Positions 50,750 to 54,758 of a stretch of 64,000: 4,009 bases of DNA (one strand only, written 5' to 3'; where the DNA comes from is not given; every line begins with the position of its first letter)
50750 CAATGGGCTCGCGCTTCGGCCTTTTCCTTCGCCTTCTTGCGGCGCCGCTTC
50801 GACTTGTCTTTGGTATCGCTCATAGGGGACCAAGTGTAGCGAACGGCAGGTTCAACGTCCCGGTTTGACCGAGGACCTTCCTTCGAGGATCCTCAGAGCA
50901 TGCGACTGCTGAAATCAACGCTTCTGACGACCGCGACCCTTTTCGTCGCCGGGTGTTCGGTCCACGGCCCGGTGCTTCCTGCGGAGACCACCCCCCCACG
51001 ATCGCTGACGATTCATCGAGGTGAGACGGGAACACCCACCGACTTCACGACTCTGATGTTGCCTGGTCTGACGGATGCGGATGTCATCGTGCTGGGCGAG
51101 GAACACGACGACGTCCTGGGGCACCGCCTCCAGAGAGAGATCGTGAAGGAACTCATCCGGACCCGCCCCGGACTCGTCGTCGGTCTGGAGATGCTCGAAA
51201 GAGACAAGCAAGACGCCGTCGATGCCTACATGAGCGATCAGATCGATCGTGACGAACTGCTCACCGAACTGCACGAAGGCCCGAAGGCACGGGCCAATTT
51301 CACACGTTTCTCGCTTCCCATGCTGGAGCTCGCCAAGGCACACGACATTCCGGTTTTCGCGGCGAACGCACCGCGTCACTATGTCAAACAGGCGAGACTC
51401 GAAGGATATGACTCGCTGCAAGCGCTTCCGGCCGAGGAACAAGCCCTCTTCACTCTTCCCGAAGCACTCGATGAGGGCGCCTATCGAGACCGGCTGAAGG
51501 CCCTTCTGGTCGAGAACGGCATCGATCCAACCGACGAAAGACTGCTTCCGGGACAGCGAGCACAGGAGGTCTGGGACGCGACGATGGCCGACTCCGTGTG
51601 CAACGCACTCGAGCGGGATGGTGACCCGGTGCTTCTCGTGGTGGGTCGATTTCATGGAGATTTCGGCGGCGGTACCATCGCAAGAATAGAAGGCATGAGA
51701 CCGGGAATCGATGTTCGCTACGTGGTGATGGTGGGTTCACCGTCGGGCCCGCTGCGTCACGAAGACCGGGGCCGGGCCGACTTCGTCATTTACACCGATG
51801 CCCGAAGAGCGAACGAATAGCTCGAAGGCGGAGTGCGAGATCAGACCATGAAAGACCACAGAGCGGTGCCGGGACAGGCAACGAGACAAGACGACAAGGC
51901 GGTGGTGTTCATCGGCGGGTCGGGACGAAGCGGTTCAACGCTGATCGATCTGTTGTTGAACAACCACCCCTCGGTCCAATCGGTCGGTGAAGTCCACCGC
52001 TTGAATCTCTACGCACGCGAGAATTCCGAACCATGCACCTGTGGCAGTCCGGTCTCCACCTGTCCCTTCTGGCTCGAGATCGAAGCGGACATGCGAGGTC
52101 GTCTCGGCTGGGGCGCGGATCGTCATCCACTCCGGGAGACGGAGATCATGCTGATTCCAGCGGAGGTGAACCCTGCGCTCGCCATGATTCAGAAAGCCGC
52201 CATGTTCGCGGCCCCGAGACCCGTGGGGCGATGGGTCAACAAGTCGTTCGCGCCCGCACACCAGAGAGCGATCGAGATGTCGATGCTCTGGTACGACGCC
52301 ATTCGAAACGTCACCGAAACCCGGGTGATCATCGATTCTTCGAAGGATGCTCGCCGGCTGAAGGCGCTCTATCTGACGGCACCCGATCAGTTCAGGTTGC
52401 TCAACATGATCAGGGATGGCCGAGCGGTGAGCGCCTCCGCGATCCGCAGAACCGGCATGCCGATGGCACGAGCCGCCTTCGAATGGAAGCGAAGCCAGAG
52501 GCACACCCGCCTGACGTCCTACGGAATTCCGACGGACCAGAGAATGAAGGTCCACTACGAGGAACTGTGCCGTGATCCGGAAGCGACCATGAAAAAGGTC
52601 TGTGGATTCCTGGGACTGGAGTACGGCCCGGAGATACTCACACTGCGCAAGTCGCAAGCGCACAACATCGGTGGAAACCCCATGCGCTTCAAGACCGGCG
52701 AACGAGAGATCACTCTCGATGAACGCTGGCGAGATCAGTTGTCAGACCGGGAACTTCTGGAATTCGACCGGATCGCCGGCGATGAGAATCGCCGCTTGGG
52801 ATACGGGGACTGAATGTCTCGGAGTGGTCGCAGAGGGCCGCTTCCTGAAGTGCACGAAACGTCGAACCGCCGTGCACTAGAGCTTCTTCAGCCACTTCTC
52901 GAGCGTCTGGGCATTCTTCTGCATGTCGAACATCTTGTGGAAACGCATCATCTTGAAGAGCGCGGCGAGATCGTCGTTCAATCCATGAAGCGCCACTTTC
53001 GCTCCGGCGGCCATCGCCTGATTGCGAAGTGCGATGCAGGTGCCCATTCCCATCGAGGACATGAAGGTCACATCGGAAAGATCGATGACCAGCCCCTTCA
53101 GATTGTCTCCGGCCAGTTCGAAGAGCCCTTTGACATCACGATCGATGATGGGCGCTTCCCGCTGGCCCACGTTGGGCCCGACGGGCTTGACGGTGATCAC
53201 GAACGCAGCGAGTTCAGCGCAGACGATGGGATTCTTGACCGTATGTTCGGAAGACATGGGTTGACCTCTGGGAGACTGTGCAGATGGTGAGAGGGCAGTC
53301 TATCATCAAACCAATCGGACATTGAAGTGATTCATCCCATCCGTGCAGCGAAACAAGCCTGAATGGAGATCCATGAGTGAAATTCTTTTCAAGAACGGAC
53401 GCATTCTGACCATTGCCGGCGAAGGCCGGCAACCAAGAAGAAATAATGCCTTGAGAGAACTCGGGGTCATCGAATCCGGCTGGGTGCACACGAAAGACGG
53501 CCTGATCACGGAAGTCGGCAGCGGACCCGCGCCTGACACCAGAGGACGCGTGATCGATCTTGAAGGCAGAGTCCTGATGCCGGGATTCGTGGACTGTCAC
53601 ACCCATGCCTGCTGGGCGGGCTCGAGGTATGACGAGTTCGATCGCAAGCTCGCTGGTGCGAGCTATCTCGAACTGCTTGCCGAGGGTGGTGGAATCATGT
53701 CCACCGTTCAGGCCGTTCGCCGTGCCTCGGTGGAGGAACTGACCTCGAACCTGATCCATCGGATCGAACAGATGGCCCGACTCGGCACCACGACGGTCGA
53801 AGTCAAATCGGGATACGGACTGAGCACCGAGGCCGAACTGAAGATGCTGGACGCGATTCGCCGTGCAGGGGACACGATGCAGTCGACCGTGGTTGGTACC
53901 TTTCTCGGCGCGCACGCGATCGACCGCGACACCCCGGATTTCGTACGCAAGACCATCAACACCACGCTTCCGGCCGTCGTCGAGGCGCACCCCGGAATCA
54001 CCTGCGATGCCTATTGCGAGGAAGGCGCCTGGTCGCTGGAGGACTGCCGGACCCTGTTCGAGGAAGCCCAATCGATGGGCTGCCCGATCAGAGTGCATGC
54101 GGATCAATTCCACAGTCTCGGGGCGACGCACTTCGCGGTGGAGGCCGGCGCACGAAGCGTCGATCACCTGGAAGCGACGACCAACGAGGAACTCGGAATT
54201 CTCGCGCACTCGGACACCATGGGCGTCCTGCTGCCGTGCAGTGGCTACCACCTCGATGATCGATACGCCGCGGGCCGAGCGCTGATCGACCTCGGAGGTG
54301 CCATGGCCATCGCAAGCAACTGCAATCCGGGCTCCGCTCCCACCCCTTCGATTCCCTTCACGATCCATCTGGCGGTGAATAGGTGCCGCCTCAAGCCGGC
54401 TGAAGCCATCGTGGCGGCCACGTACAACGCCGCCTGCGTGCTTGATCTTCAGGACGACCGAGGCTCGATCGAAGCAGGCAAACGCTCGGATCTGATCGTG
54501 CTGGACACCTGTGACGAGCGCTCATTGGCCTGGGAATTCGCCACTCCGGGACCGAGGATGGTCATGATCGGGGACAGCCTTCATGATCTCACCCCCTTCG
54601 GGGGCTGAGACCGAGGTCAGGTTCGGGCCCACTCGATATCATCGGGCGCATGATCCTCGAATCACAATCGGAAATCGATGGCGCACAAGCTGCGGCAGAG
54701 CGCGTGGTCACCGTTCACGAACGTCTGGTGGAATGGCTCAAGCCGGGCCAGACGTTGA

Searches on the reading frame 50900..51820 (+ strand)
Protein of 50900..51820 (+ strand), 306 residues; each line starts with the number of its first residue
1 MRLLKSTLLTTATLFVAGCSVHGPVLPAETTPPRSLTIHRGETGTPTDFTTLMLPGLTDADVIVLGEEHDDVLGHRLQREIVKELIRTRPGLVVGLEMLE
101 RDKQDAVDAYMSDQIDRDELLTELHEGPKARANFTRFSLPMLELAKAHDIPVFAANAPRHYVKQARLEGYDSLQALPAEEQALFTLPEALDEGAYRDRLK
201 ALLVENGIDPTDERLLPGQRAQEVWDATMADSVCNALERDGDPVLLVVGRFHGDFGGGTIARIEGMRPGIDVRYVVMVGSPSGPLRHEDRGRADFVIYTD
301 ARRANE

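Call 55: search_protein_families(library=pfam, proteins=[window:50900-51820:+], max_evalue=0.00001)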
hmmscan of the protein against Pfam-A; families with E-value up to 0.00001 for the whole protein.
window:50900-51820:+ (306 aa): 1 family
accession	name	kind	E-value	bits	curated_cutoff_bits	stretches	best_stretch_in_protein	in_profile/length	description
PF04187.18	Cofac_haem_bdg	-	2.3e-45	155.7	27.7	1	56-263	4-213/213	Haem-binding uptake, Tiki superfamily, ChaN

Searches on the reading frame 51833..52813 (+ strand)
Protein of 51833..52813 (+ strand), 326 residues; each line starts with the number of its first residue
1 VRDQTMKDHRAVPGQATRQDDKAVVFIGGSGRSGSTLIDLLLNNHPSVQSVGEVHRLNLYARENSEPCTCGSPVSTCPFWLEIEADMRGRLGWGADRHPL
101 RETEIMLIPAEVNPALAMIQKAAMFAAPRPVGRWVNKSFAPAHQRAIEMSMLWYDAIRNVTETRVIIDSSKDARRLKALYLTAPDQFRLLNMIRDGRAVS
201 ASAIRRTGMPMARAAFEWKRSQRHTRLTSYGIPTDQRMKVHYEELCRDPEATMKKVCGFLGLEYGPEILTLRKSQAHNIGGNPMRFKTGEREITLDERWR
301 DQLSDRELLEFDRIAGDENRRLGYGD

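Call 56: search_protein_families(library=pfam, proteins=[window:51833-52813:+], max_evalue=0.00001)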
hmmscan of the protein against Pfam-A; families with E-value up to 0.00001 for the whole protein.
window:51833-52813:+ (326 aa): 2 families
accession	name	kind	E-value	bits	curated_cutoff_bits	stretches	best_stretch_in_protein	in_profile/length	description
PF13469.12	Sulfotransfer_3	-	3.2e-19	70.5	27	1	149-264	86-214/216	Sulfotransferase family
PF00685.33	Sulfotransfer_1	-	1.6e-06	28.2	22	0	235-314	154-246/255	Sulfotransferase domain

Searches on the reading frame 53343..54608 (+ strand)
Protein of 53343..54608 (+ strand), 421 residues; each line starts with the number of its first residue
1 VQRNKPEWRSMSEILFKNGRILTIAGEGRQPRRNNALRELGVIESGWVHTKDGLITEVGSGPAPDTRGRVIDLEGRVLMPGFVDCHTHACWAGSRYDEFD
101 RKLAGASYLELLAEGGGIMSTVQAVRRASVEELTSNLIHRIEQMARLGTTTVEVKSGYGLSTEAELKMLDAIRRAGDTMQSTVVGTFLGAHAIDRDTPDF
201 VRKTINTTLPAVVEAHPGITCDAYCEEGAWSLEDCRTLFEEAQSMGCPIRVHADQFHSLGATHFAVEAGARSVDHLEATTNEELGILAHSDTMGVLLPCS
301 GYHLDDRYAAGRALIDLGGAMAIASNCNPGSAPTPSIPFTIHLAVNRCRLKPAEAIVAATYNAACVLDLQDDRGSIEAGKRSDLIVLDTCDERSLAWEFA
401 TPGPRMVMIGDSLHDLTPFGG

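Call 56: search_protein_families(library=pfam, proteins=[window:53343-54608:+], max_evalue=0.00001)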
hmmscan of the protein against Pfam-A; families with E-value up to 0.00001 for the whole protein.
window:53343-54608:+ (421 aa): 2 families
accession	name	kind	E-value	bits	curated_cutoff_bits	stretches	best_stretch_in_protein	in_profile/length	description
PF07969.17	Amidohydro_3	-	1.4e-18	68.1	29.7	1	109-388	135-445/472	Amidohydrolase family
PF01979.26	Amidohydro_1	-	1.7e-18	67.5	25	1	77-409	1-340/345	Amidohydrolase family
